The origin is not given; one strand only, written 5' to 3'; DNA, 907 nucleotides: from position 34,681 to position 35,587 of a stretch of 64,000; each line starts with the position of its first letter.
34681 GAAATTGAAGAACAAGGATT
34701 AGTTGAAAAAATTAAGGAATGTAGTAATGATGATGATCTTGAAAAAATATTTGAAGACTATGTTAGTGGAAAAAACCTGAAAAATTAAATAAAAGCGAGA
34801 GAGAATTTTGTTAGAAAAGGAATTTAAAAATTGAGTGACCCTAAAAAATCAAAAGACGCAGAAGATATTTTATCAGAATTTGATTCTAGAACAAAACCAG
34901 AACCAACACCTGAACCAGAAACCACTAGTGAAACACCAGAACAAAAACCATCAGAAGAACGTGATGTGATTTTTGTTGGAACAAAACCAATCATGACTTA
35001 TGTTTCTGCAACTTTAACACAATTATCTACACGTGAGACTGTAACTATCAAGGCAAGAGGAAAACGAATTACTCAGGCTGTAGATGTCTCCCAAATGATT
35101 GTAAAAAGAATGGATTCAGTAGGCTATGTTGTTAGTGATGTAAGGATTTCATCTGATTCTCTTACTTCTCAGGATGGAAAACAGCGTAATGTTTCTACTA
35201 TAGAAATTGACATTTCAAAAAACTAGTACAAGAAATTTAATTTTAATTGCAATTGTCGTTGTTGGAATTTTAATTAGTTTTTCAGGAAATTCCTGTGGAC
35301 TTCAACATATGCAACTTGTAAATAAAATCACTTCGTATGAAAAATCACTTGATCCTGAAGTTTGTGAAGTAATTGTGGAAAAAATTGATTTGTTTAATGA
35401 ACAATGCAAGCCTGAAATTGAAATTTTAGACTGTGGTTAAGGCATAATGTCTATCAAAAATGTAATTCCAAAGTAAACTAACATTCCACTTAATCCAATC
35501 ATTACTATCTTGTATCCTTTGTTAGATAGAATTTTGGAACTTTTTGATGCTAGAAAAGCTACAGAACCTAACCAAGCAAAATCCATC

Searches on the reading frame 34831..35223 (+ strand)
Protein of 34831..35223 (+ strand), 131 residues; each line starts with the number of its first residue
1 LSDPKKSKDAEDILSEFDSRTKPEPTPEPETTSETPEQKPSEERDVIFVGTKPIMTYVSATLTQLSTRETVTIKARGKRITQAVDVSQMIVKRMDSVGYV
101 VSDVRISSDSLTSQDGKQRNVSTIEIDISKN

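Call 41: search_protein_families(library=ncbifam, proteins=[window:34831-35223:+], max_evalue=0.01)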
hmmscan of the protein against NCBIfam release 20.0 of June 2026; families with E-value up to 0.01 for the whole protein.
window:34831-35223:+ (131 aa): 2 families
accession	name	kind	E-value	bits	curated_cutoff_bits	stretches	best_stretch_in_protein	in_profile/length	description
NF003088.0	PRK04015.1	subfamily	1.4e-24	86.1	90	1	42-130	3-91/92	DNA/RNA-binding protein AlbA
TIGR00285.1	TIGR00285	equivalog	3.2e-23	81.5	88.25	1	45-130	2-87/87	DNA-binding protein Alba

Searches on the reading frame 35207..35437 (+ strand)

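Call 53: search_protein_families(library=pfam, proteins=[window:35207-35437:+], max_evalue=0.01)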
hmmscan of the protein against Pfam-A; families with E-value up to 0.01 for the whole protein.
window:35207-35437:+ (77 aa): 1 family
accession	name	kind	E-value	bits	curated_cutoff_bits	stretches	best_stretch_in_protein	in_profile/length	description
PF03847.19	TFIID_20kDa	-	0.01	16.8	27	0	36-65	7-35/68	Transcription initiation factor TFIID subunit A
